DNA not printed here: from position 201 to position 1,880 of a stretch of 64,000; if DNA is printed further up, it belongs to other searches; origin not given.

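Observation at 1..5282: Odd minus-strand gene string: A118-type holin, tail-fibre-like Ig-repeat protein, N-terminally truncated Mur-ligase-like protein, Y/D-rich protein, and a 615-aa ImmA/IrrE peptidase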

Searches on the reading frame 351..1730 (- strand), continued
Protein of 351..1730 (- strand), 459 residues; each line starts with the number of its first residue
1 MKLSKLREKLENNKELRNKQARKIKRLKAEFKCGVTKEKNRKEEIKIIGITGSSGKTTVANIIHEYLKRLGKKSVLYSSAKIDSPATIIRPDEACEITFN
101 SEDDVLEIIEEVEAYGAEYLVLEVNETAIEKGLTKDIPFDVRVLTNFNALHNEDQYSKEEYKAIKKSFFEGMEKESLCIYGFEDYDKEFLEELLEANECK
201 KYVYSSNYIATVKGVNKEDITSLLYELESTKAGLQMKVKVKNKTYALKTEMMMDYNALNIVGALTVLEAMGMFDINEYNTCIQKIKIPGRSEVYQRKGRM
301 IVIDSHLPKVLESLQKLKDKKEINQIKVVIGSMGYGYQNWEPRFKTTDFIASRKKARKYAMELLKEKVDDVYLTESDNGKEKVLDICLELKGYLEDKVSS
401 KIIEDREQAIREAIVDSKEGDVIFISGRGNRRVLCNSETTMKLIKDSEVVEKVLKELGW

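Call 17: search_solved_structures(query=window:351-1730:-, max_evalue=0.001, show_alignments=2)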
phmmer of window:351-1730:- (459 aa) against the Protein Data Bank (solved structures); distinct sequences matched with E-value up to 0.001: 14.
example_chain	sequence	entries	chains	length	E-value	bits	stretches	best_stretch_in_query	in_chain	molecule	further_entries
4bub_A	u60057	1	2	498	7.6e-18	68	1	44-456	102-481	UDP-N-ACETYLMURAMOYL-L-ALANYL-D-GLUTAMATE--LD-LYSINE LIGASE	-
7b6o_A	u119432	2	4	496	1.7e-13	53.6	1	43-313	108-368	UDP-N-acetylmuramoyl-L-alanyl-D-glutamate-2,6-diaminopimelate ligase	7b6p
7b53_A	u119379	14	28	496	1.4e-12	50.6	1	43-313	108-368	UDP-N-acetylmuramoyl-L-alanyl-D-glutamate--2,6-diaminopimelate ligase | UDP-N-acetylmuramoyl-L-alanyl-D-glutamate-2,6-diaminopimelate ligase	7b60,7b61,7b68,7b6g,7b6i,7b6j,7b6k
1e8c_A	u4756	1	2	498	1.4e-12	50.6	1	43-313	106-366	UDP-N-ACETYLMURAMOYLALANYL-D-GLUTAMATE--2,6-DIAMINOPIMELATE LIGASE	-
7d27_A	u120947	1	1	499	1.8e-12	50.3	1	40-430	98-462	UDP-N-acetylmuramoyl-L-alanyl-D-glutamate--2,6-diaminopimelate ligase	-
8xzv_J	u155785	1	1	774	1.4e-10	44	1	44-433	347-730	MurE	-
2wtz_A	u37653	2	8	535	1.9e-10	43.6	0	41-170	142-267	UDP-N-ACETYLMURAMOYL-L-ALANYL-D-GLUTAMATE--2,6-DIAMINOPIMELATE LIGASE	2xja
8qma_O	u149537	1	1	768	1.4e-09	40.8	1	43-431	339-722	PAP11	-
8r5o_Q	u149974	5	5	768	1.4e-09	40.7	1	43-431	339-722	PAP11 | PAP11, MurE-like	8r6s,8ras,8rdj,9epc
8w9z_N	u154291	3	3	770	4.8e-09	39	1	43-316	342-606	UDP-N-acetylmuramoyl-L-alanyl-D-glutamate--2, 6-diaminopimelate ligase-like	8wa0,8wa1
4c12_A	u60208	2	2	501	1.7e-07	33.8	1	45-268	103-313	UDP-N-ACETYLMURAMOYL-L-ALANYL-D-GLUTAMATE--L-LYSINE LIGASE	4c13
8g6p_A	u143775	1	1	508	2.3e-06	30.1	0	43-171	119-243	UDP-N-acetylmuramoyl-L-alanyl-D-glutamate--2,6-diaminopimelate ligase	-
8f5d_A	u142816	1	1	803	0.0001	24.7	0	42-179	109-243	Multifunctional fusion protein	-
3zl8_A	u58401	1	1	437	0.00014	24.3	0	38-80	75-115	UDP-N-ACETYLMURAMOYL-TRIPEPTIDE--D-ALANYL-D-ALANINE LIGASE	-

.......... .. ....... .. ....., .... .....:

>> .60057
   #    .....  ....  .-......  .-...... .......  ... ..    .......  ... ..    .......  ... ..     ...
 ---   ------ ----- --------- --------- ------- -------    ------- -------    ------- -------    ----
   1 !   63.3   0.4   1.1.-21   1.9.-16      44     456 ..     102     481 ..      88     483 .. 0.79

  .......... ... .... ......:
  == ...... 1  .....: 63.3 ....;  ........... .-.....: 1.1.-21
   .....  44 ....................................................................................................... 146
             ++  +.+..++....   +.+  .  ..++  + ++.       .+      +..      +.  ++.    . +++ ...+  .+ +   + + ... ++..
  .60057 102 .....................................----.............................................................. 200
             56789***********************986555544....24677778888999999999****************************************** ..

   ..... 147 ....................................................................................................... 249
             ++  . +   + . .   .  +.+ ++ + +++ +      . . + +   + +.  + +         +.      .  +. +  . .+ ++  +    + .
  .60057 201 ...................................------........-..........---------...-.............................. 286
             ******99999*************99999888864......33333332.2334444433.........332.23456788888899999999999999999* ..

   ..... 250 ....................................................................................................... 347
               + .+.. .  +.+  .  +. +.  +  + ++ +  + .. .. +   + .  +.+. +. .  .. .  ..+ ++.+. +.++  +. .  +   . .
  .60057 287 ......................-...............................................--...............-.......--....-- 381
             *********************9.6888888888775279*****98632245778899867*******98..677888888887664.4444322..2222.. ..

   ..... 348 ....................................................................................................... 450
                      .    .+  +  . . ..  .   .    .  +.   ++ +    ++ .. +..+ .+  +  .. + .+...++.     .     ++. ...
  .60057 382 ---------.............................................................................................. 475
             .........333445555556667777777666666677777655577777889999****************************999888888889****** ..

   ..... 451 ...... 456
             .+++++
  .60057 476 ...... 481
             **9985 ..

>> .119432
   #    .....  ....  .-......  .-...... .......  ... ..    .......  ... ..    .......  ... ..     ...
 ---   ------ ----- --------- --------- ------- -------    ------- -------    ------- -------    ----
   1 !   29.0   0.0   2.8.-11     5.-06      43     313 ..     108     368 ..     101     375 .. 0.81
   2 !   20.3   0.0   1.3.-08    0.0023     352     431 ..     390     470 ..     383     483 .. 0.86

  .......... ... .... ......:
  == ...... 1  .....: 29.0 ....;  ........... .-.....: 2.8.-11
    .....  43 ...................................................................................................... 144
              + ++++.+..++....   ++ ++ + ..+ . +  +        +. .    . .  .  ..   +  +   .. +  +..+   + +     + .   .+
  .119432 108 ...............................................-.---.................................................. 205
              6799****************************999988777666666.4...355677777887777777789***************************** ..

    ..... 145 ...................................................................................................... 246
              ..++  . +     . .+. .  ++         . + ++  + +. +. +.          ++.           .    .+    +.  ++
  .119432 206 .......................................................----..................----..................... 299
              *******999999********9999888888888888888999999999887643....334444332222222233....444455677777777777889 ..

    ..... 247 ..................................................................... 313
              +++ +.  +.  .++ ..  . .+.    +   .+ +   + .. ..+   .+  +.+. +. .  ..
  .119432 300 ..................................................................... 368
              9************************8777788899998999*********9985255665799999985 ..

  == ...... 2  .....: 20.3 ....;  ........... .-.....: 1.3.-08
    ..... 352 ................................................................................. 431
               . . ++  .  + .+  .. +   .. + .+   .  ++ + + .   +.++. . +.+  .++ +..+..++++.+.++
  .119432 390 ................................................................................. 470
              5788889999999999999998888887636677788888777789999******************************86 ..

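Call 20: find_related_loci(query=A1, collection=genome_contigs, flank=10000)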
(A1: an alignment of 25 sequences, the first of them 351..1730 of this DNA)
Query A1 (459 aa) in genome_contigs; peptide patterns used: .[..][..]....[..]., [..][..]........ (x = any residue, [..] = any of these).
600 stretches matched a pattern (row limit reached: there are more); 226 encode a relative of the query (tblastn E <= 1e-3); the best 80 are kept; 80 distinct loci.
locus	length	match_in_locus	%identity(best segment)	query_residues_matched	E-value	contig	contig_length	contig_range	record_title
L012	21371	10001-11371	58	1-459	5e-162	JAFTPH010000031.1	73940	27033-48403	MAG: Bacilli bacterium isolate RGIG4026 Roe_deer_Cecum-5__c147799, whole genome shotgun sequence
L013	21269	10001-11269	56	37-457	4e-154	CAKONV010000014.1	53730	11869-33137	MAG: uncultured Bacilli bacterium isolate REFINED_METABAT215_TOP10_CONTIGS_1500_ASSEMBLY_K77_MERGED__Hadza_MoBio_hadza-E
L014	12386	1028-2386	43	1-459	7e-113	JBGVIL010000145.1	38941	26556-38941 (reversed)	MAG: Bacilli bacterium isolate fecal_MAG_320 fecal_MAG_320_contig_0146, whole genome shotgun sequence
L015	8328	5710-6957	41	43-455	2e-93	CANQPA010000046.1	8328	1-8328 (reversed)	MAG: uncultured Bacilli bacterium isolate Lapin-032__bin42 genome assembly, contig: Lapin-032__NODE_11369_length_8328_co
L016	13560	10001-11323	34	22-457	3e-66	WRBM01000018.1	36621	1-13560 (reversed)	MAG: Erysipelotrichales bacterium isolate Lab288P1bin79 Ga0131853_10001984, whole genome shotgun sequence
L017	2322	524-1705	32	45-456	3e-46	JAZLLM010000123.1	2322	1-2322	MAG: Bacilli bacterium isolate T1900044957_TA20190013.MAGScoT_cleanbin_000037 SGB_3856_k141_1527638, whole genome shotgu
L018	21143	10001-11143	26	45-457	2e-25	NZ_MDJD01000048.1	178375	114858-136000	Flavivirga aquatica strain SK-16 scaffold92_cov56_read183, whole genome shotgun sequence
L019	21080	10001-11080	25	40-430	2e-24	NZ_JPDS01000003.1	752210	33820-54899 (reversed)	Polaribacter sp. Hel1_85 PHEL85c, whole genome shotgun sequence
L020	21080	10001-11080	25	40-430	1e-24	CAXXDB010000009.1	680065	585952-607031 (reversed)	MAG: uncultured Tenacibaculum sp. isolate 31d2e8be-d683-4f48-ae22-765b7c2b820c genome assembly, contig: contig_9, whole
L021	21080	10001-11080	26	40-430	8e-24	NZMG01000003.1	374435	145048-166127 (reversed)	MAG: Flavobacteriaceae bacterium isolate IN17 40102, whole genome shotgun sequence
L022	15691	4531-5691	25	40-458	1e-23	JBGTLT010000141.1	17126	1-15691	MAG: Zeaxanthinibacter sp. isolate JTS-RE343 k141_4422546, whole genome shotgun sequence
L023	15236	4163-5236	24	45-432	1e-23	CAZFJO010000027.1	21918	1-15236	MAG TPA_asm: uncultured Saprospiraceae bacterium isolate binchicken_co366_67 genome assembly, contig: NODE_1224_length_2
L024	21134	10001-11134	26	43-454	2e-22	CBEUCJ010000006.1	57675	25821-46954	MAG TPA_asm: uncultured bacterium isolate SRR24791474_binner13_Refined_30 genome assembly, contig: ERZ25515408.121, whol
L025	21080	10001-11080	23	40-430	3e-22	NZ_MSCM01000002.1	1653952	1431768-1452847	Polaribacter glomeratus strain ATCC 43844 scaffold00002, whole genome shotgun sequence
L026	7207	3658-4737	25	43-432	3e-22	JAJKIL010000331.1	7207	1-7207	MAG: Niastella sp. isolate b58_HoplandSoilSeptJan k101_5465382, whole genome shotgun sequence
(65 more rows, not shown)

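Call 24: search_protein_families(library=phrogs, proteins=[window:351-1730:-, L007:9419-9979:+, L010:8497-8784:+, L010:7909-8406:+], max_evalue=0.01)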
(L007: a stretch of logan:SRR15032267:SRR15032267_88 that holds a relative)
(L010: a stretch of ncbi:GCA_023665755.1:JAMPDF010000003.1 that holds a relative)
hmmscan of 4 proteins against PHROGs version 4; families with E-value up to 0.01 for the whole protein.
window:351-1730:- (459 aa): 1 family
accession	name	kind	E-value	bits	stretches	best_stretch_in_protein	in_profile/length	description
phrog_16655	-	unknown function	2.6e-07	30.7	0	40-87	44-91/450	-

L007:9419-9979:+ (186 aa): 0 families

L010:8497-8784:+ (95 aa): 8 families
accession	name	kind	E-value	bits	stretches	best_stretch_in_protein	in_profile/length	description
phrog_1863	-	unknown function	1.6e-13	51.4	1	5-91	3-89/97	-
phrog_5553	-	unknown function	0.0018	19.5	1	44-91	19-66/114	-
phrog_12015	-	unknown function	0.0019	18.8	1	34-91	93-129/165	-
phrog_28686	-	unknown function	0.0022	19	1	49-82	27-60/61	-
phrog_31681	-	unknown function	0.0033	18.9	1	44-92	37-85/124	-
phrog_11086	-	unknown function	0.0061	17.7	0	52-93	73-114/146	-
phrog_12849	-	unknown function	0.0071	17.3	1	13-87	80-155/163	-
phrog_3413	-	unknown function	0.0073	17.6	0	6-91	9-60/106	-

L010:7909-8406:+ (165 aa): 6 families
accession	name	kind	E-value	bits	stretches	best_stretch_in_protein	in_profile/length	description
phrog_11138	-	unknown function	7.3e-10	40.3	1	56-164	25-141/142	-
phrog_1740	-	transcription regulation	0.00042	19.9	1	71-162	121-216/567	RNA polymerase sigma factor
phrog_1190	-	transcription regulation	0.00056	20.7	1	65-163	63-160/167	RNA polymerase sigma factor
phrog_11420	-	DNA, RNA and nucleotide metabolism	0.0016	19.5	0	116-155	7-47/82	DNA binding protein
phrog_3512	-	transcription regulation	0.0029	18.8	0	115-160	65-111/130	sigma factor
phrog_351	-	transcription regulation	0.0033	17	1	95-161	658-725/928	RNA polymerase sigma factor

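Call 25: search_dna_similar(query=window:351-1730:-, collection=phages, mode=protein, max_evalue=0.001, max_rows=15)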
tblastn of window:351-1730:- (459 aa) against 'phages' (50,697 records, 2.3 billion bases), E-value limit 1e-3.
Records with a match: 11; places in all: 11; records where one place covers at least 80% of the query: 0.
Best place of each record, by identity: <60% 11.
By first word of the organism name: Bacteriophage 8; Acinetobacter 2; Salmonella 1.
By host as written in the record: - 10; Homo sapiens 1.
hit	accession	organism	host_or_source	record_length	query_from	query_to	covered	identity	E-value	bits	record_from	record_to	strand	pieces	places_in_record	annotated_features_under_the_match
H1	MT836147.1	Bacteriophage sp.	human fecal samples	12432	116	430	69%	25.7%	2e-12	76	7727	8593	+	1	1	record has no annotation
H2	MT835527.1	Bacteriophage sp.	human fecal samples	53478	116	430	69%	23.9%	2e-9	66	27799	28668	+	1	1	record has no annotation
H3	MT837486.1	Bacteriophage sp.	human fecal samples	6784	116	430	69%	23.3%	2e-7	60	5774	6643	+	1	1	record has no annotation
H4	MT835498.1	Bacteriophage sp.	human fecal samples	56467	116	430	69%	22.9%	1e-6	57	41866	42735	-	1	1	record has no annotation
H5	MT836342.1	Bacteriophage sp.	human fecal samples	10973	116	430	69%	22.5%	4e-9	65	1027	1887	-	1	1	record has no annotation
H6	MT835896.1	Bacteriophage sp.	human fecal samples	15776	116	429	68%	22.3%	6e-9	64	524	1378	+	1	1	record has no annotation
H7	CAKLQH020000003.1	Acinetobacter phage MD-2021a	not known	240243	116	430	69%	21.7%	1e-9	67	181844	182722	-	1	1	murE: UDP-N-acetylmuramoylalanyl-D-glutamate--2, 6-diaminopimelate ligase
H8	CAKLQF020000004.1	Acinetobacter phage MD-2021a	not known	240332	116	430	69%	21.7%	1e-9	67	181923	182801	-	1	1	murE: UDP-N-acetylmuramoylalanyl-D-glutamate--2, 6-diaminopimelate ligase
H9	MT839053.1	Bacteriophage sp.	human fecal samples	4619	116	430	69%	21.7%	3e-4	49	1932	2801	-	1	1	record has no annotation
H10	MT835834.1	Bacteriophage sp.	human fecal samples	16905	116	430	69%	20.7%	5e-7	59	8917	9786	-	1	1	record has no annotation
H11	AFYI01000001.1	Salmonella enterica subsp. enterica serovar Infantis str. ...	Homo sapiens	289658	114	430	69%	19.5%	3e-4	50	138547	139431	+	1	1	putative UDP-N-acetylmuramoyl-L-alanyl-D-glutamate--2, ...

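Call 34: find_related_loci(query=A1, collection=metagenome_contigs, flank=8000)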
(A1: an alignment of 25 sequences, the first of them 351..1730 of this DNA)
Query A1 (459 aa) in metagenome_contigs; peptide patterns used: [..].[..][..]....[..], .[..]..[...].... (x = any residue, [..] = any of these).
372 stretches matched a pattern; 219 encode a relative of the query (tblastn E <= 1e-3); the best 80 are kept; 80 distinct loci.
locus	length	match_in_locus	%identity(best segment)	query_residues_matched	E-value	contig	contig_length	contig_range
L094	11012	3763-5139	100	1-459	0e+0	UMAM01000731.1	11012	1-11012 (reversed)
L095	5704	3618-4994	100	1-459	0e+0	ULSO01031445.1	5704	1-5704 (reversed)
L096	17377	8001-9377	100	1-459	0e+0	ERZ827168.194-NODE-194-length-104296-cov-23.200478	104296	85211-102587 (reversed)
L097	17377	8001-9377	100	1-459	0e+0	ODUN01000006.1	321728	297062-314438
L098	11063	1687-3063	100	1-459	0e+0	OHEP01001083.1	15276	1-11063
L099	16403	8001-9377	100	1-459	0e+0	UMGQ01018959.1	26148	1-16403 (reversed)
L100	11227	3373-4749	100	1-459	0e+0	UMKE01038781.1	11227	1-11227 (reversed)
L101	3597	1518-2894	100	1-459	0e+0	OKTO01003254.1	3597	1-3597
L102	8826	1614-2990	100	1-459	0e+0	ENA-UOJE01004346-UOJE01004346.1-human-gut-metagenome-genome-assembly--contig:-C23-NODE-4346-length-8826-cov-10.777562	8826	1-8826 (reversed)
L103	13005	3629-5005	100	1-459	0e+0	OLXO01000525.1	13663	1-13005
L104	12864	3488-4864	100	1-459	0e+0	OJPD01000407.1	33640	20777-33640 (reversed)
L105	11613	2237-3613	99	1-459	0e+0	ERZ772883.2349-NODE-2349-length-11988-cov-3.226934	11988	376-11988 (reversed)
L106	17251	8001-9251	86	43-459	0e+0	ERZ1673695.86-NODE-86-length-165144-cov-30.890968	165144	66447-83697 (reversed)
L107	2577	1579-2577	99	1-333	0e+0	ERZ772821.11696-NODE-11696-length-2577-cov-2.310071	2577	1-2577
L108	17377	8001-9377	100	1-459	0e+0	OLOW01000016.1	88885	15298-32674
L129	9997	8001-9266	48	40-458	2e-129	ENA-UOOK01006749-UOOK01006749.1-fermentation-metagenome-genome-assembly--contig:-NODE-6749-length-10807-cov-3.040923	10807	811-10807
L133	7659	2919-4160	43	43-453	3e-115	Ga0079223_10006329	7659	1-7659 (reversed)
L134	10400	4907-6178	43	39-459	7e-111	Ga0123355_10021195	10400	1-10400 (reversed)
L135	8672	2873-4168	42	32-456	5e-104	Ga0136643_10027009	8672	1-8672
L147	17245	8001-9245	51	44-459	2e-136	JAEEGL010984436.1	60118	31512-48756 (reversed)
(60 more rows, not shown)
